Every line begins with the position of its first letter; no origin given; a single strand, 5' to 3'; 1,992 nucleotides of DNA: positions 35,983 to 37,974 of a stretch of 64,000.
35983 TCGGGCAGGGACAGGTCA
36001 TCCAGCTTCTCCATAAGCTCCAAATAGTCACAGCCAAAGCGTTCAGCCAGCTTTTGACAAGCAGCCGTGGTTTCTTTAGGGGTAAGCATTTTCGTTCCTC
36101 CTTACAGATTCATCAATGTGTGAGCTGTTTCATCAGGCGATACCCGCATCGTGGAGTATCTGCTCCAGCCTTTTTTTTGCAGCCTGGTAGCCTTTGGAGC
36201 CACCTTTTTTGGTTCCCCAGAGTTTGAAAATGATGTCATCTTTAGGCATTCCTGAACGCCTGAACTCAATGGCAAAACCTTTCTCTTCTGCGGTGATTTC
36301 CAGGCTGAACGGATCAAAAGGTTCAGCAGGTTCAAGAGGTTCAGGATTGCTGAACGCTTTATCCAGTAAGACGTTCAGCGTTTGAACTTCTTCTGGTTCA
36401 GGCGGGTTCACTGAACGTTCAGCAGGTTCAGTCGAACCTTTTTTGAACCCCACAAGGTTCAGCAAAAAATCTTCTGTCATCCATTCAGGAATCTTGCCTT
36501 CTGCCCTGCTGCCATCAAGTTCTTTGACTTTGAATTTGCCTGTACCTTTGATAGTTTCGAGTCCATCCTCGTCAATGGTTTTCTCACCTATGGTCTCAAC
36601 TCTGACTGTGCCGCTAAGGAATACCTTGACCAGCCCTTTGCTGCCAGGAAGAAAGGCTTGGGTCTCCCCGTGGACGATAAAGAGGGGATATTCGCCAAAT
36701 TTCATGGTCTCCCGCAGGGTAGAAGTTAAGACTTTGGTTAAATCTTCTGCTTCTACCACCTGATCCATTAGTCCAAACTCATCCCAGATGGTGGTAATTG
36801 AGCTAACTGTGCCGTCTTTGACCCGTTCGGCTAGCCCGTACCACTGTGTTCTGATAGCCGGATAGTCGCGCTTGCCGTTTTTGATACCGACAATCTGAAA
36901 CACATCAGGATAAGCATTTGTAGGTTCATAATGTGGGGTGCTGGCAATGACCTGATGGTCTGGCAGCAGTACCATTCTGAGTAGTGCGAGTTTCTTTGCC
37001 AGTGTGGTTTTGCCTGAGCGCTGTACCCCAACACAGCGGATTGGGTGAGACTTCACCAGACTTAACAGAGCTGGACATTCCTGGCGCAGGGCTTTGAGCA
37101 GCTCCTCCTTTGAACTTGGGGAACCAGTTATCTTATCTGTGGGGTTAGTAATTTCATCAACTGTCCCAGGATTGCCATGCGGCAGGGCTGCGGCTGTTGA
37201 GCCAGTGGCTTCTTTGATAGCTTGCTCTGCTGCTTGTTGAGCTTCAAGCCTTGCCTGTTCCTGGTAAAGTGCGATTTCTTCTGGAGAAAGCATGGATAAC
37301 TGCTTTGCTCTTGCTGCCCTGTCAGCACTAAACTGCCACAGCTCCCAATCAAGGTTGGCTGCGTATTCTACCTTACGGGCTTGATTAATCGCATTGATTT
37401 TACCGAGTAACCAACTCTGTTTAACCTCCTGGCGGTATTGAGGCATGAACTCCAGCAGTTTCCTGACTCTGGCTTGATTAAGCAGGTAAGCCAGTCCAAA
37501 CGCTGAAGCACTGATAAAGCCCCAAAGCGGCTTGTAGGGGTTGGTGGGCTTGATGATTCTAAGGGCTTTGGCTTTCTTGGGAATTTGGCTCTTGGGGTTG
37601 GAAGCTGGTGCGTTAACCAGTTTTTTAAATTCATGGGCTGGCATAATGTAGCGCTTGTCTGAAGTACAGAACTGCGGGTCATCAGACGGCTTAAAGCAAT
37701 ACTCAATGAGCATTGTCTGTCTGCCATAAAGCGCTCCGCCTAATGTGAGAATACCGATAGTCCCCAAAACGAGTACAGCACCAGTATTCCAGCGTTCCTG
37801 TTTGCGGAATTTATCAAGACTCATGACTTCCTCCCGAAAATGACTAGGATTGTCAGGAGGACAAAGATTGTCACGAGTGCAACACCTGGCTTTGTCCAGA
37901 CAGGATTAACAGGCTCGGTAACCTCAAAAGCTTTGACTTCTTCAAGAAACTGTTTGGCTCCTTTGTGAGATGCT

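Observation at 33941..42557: Sixteen-gene, translationally coupled operon of mostly unknown function: ParMR, then a membrane ATPase, ending in a short tyrosine recombinase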

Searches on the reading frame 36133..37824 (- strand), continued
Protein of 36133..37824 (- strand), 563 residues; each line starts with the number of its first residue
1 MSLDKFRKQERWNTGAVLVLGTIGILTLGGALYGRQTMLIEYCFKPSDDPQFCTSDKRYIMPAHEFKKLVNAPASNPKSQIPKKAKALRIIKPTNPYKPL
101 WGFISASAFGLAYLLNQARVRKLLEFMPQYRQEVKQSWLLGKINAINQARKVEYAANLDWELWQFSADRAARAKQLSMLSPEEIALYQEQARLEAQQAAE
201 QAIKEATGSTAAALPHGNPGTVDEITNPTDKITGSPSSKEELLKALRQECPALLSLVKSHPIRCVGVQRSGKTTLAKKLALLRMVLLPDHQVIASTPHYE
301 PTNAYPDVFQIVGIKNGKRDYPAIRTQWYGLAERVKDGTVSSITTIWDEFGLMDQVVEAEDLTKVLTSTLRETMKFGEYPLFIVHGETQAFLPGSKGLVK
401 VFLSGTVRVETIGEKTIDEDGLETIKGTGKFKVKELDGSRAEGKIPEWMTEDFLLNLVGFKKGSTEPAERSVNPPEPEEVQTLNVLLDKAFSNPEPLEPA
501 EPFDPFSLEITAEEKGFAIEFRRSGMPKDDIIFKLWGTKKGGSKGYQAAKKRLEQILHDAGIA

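Call 64: fold_search(model_id=the predicted structure, library=viral)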
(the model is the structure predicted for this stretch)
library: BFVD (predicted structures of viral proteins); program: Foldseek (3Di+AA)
matches with E <= 10: 945; with E <= 0.001: 49
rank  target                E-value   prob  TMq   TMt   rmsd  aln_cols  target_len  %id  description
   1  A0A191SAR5            4.2e-10  1.00  0.29  0.31  31.8       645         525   13  (no name in the UniProt tables at hand)
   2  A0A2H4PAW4            2.4e-09  1.00  0.25  0.22  31.8       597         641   14  (no name in the UniProt tables at hand)
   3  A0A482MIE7            1.7e-08  1.00  0.30  0.24  19.1       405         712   14  Uncharacterized protein [Nodularia phage vB_NspS-kac65v161]
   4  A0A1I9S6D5            2.9e-08  1.00  0.30  0.41  13.4       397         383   15  (no name in the UniProt tables at hand)
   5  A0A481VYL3            1.0e-07  1.00  0.28  0.35  21.9       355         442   12  (no name in the UniProt tables at hand)
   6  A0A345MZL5            2.3e-07  1.00  0.26  0.36  21.6       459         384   12  (no name in the UniProt tables at hand)
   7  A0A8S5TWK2            1.6e-06  1.00  0.25  0.41   7.2       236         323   16  DNA TRANSLOCASE FTSK [Siphoviridae sp. ctcx61]
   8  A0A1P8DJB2            3.7e-06  1.00  0.28  0.34   9.2       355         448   14  (no name in the UniProt tables at hand)
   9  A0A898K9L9            1.0e-05  1.00  0.23  0.39  25.5       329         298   12  (no name in the UniProt tables at hand)
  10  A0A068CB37            1.1e-05  1.00  0.22  0.29  27.6       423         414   13  Recombinase [Listeria phage LMTA-34]
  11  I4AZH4                1.2e-05  1.00  0.26  0.18  24.3       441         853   11  (no name in the UniProt tables at hand)
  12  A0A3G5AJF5            1.4e-05  1.00  0.22  0.33  28.7       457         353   11  Uncharacterized protein [Sylvanvirus sp.]
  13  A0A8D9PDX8            2.0e-05  1.00  0.22  0.39  17.9       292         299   13  NTPase [Corticoviridae sp.]
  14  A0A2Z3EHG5            3.5e-05  1.00  0.23  0.27  26.9       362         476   13  (no name in the UniProt tables at hand)
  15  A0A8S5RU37            3.9e-05  1.00  0.22  0.36  19.2       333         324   11  Zonular occludens toxin [Inoviridae sp. ctjYd14]
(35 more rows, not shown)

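Call 65: search_dna_similar(query=window:36133-37824:-, collection=phages, mode=protein, max_evalue=0.001, max_rows=15)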
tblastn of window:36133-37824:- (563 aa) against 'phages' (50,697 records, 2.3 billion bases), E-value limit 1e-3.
No match.

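Call 75: find_encoding_contigs(protein=P0001, flank=10000, max_places=2)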
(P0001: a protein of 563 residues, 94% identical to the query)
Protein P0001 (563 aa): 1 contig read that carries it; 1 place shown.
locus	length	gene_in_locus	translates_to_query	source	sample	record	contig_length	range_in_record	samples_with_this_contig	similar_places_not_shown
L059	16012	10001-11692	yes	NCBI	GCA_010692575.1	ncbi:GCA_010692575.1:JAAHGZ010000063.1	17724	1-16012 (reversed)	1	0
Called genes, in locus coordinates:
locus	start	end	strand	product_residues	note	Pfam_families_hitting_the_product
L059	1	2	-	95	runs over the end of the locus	-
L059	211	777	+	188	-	-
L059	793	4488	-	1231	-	PF09250:Prim-Pol, PF13148:DUF3987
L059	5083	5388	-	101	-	-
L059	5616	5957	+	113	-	-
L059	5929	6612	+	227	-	-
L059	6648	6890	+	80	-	-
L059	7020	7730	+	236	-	-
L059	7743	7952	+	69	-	-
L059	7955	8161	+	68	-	-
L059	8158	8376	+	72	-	-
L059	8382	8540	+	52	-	-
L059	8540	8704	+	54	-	-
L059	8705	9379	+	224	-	-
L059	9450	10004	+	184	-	-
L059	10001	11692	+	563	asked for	-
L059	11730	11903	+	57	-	-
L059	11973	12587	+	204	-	-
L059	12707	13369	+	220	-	PF00589:Phage_integrase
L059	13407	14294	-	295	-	PF11740:KfrA_N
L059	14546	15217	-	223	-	PF13532:2OG-FeII_Oxy_2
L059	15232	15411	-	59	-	-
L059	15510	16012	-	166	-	?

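Call 80: search_protein_families(library=pfam, alignment_id=A1, max_evalue=0.05)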
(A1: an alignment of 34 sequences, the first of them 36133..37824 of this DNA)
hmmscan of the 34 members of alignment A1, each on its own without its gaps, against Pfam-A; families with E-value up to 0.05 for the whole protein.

A. member 1, window:36133-37824:- (563 aa): 0 families

B. families by the number of members that match (of 34 scanned): 22 families
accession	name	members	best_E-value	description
PF01935.23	DUF87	5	1.3e-06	Helicase HerA, central domain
PF01637.24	ATPase_2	5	0.00014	ATPase domain predominantly from Archaea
PF12846.13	AAA_10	5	0.0022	AAA-like domain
PF03205.20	MobB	4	0.0012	Molybdopterin guanine dinucleotide synthesis protein B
PF00601.24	Flu_NS2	3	7.7e-05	Influenza non-structural protein (NS2)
PF20720.3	nSTAND3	3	0.00054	Novel STAND NTPase 3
PF13401.12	AAA_22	3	0.00065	AAA domain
PF16575.11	CLP1_P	3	0.0012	mRNA cleavage and polyadenylation factor CLP1 P-loop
PF01580.24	FtsK_SpoIIIE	3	0.0046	FtsK/SpoIIIE family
PF01656.29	CbiA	3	0.0062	CobQ/CobB/MinD/ParA nucleotide binding domain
PF14053.11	DUF4248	3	0.026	Domain of unknown function (DUF4248)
PF22660.2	RS_preATP-grasp-like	2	0.017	Ribonucleotide synthetase preATP-grasp domain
PF07728.20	AAA_5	2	0.036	AAA domain (dynein-related subfamily)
PF05064.18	Nsp1_C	1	0.004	Nsp1-like C-terminal region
PF24213.1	DUF7434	1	0.0088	Family of unknown function (DUF7434)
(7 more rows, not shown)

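Call 112: find_encoding_contigs(protein=P0029, flank=8000, max_places=1)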
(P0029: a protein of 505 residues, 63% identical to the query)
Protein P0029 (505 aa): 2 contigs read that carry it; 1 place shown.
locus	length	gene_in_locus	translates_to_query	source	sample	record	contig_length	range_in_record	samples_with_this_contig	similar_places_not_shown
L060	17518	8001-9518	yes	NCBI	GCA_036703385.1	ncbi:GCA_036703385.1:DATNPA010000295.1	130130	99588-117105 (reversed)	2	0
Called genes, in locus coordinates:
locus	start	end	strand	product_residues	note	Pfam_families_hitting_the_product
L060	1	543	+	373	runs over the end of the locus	PF01385:OrfB_IS605, PF07282:Cas12f1-like_TNB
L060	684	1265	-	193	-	-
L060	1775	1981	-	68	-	-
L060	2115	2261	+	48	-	-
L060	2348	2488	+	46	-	-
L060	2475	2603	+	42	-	-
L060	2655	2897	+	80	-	-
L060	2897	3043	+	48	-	-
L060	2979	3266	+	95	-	-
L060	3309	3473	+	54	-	-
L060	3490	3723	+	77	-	-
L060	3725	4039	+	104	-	-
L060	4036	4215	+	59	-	-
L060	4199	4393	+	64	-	-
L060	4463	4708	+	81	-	-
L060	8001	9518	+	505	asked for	-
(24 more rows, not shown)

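Call 113: find_encoding_contigs(protein=P0036, flank=8000, max_places=1)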
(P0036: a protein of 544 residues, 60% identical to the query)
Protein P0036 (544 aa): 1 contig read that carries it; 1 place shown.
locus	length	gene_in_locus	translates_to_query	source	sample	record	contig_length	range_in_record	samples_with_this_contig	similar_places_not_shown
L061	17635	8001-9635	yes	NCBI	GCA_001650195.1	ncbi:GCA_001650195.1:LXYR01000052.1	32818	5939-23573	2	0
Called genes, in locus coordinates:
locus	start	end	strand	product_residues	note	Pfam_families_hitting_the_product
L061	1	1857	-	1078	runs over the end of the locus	-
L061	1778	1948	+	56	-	-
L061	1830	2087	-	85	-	-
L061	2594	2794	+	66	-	-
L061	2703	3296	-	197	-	PF05685:Uma2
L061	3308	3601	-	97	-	-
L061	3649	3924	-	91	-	-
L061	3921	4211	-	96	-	-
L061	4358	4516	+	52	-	-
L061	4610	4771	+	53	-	-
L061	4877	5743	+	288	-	PF17989:ALP_N (faint)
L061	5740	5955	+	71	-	-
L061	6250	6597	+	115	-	-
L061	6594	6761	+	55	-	-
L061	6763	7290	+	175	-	-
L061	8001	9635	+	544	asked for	-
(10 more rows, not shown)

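Call 114: find_encoding_contigs(protein=P0115, flank=8000, max_places=1)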
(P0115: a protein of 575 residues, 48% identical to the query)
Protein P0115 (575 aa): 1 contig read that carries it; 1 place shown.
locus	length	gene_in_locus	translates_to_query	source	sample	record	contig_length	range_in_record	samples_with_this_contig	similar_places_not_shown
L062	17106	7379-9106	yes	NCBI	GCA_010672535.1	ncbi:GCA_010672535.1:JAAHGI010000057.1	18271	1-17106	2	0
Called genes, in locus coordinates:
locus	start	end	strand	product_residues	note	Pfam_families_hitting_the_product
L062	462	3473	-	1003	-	PF03288:Pox_D5 (faint), PF12965:DUF3854, PF08706:D5_N, PF19263:DUF5906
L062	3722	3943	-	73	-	PF12844:HTH_19 (weak), PF13560:HTH_31 (weak), PF01381:HTH_3, PF13443:HTH_26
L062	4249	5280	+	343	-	PF17989:ALP_N (weak)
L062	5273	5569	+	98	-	-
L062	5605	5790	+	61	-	-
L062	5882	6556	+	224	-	-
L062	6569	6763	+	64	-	-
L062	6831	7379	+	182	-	-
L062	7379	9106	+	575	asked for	-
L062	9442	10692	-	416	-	PF01734:Patatin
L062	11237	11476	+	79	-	-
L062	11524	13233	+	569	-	PF00176:SNF2-rel_dom, PF00270:DEAD (weak), PF04851:ResIII, PF00271:Helicase_C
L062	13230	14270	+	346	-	-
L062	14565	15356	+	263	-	PF02899:Phage_int_SAM_1 (faint), PF00589:Phage_integrase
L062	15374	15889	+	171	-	PF10779:XhlA (faint)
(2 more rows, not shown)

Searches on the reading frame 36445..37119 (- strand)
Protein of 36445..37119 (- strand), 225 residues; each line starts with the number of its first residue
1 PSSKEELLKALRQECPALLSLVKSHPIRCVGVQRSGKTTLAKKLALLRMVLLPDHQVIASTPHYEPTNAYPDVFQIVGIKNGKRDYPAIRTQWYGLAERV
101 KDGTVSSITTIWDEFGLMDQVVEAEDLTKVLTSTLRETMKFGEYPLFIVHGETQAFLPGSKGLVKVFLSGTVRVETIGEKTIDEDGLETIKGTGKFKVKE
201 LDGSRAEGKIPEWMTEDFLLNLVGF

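Call 107: search_protein_representatives(protein=window:36445-37119:-)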
Query: 225 residues. Proteins with E-value up to 0.001 (for the whole library): 132; up to 1e-10: 99; up to 1e-30: 62. The best 132 are listed.
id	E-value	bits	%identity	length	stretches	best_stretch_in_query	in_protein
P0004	2.0e-117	407.2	81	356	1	1-225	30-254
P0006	3.5e-113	393.4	78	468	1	1-222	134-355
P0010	4.0e-99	347.4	67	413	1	1-223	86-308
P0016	9.8e-92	323.3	64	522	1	2-224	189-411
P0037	2.9e-90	318.5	66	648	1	1-223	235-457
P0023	1.4e-89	316.3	64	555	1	1-223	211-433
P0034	1.5e-89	316.1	65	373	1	3-222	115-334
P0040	2.0e-89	315.7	65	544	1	1-223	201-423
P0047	3.6e-87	308.4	66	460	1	7-224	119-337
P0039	4.3e-86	304.8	67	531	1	1-224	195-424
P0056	5.7e-85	301.2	62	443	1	1-223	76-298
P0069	4.9e-84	298.1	62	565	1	1-224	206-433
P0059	6.7e-84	297.7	61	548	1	1-224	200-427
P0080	9.6e-84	297.2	61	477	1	1-224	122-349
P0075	2.1e-83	296.0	62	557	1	3-224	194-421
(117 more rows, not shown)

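Call 109: search_protein_families(library=pfam, alignment_id=A5, max_evalue=0.01)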
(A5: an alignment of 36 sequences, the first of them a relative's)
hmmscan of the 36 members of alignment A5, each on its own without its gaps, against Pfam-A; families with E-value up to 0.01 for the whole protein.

A. member 1, P0211 (446 aa): 0 families

B. families by the number of members that match (of 36 scanned): 20 families
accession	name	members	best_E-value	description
PF01637.24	ATPase_2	3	0.003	ATPase domain predominantly from Archaea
PF01541.30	GIY-YIG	2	4.7e-05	GIY-YIG catalytic domain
PF13476.12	AAA_23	2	0.0007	AAA domain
PF13304.12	AAA_21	2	0.0038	AAA domain, putative AbiEii toxin, Type IV TA system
PF20720.3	nSTAND3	2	0.0045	Novel STAND NTPase 3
PF13191.12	AAA_16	2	0.0052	AAA ATPase domain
PF13401.12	AAA_22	1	0.00019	AAA domain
PF13175.12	AAA_15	1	0.00029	AAA ATPase domain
PF25201.1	nSTAND6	1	0.00051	Novel STAND NTPase 6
PF00005.33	ABC_tran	1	0.0011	ABC transporter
PF03029.23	ATP_bind_1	1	0.0013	Conserved hypothetical ATP binding protein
PF14538.11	Raptor_N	1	0.0017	Raptor N-terminal CASPase like domain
PF00004.35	AAA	1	0.0018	ATPase family associated with various cellular activities (AAA)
PF24389.1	ORC-CDC6-like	1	0.002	ORC-CDC6-like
PF13604.12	AAA_30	1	0.0025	AAA domain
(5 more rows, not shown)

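Call 110: search_solved_structures(query=A5, max_evalue=1)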
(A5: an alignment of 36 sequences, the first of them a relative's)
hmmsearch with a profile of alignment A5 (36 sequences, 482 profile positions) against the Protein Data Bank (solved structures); distinct sequences matched with E-value up to 1: 99 (the best 60 are shown).
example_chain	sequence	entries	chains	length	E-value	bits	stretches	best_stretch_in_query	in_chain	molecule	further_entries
6i27_A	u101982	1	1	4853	4.7e-06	29.4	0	135-162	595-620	Midasin,Midasin,Midasin,Midasin,Midasin,Midasin,Midasin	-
6i26_A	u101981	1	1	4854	4.7e-06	29.4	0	135-162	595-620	Midasin,Midasin,Midasin,Midasin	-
6hyp_A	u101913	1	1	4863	4.7e-06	29.4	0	135-162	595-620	Midasin,Midasin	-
5jcs_s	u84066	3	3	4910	5e-06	29.3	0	135-162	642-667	Midasin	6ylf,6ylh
8wd9_D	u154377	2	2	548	0.0002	24.1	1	111-162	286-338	Probable dipeptide-transport ATP-binding protein ABC transporter DppD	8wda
8wdb_D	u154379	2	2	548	0.0002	24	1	111-162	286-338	Probable dipeptide-transport ATP-binding protein ABC transporter DppD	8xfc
8z21_D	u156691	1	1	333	0.0008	22.1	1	116-173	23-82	Oligopeptide transport ATP-binding protein OppF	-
5e7p_A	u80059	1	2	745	0.0017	21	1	29-167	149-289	Cell division control protein Cdc48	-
6c2u_A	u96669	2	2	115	0.008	18.8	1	141-160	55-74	phosphate-loop protein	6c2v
9lgo_F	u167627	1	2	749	0.017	17.7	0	137-163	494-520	ATPase family gene 2 protein homolog B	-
8rhn_O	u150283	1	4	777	0.018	17.6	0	137-163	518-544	ATPase family gene 2 protein homolog B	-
6mat_A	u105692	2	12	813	0.022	17.3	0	71-162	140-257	Rix7 mutant | Rix7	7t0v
7t3i_A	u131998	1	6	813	0.022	17.3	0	71-162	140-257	Rix7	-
10my_A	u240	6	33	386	0.024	17.2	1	131-178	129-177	PilT/PilU family type 4a pilus ATPase | Twitching motility protein PilT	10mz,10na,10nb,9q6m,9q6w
6j17_A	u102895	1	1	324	0.034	16.7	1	130-161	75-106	ESX-3 secretion system protein EccC3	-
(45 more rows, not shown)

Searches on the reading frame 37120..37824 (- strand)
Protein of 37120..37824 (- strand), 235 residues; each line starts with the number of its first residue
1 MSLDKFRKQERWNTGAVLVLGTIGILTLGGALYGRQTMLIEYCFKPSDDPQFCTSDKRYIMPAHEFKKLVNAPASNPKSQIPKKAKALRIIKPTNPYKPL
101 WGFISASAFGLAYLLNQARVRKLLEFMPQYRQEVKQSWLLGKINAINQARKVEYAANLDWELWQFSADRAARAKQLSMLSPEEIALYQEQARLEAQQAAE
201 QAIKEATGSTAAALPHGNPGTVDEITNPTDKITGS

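Call 98: find_homologous_proteins(query=window:37120-37824:-, max_evalue=0.001)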
Query window:37120-37824:- (235 aa): 7 proteins with E <= 0.001 among 1856 candidates.
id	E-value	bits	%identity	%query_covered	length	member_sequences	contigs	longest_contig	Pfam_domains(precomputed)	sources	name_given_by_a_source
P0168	1.7e-88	314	66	93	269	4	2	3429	-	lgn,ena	-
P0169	1.7e-64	236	50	99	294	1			-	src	-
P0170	3.8e-64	234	49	99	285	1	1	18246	-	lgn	-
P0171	3.0e-62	228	49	100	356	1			-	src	-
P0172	4.2e-62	228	48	99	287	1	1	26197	-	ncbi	ncbi:MAG: hypothetical protein U7123_08455, partial [Potamolinea sp.]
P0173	1.2e-59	220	48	98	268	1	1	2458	-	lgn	-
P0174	2.7e-55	206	49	88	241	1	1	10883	-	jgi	jgi:hypothetical protein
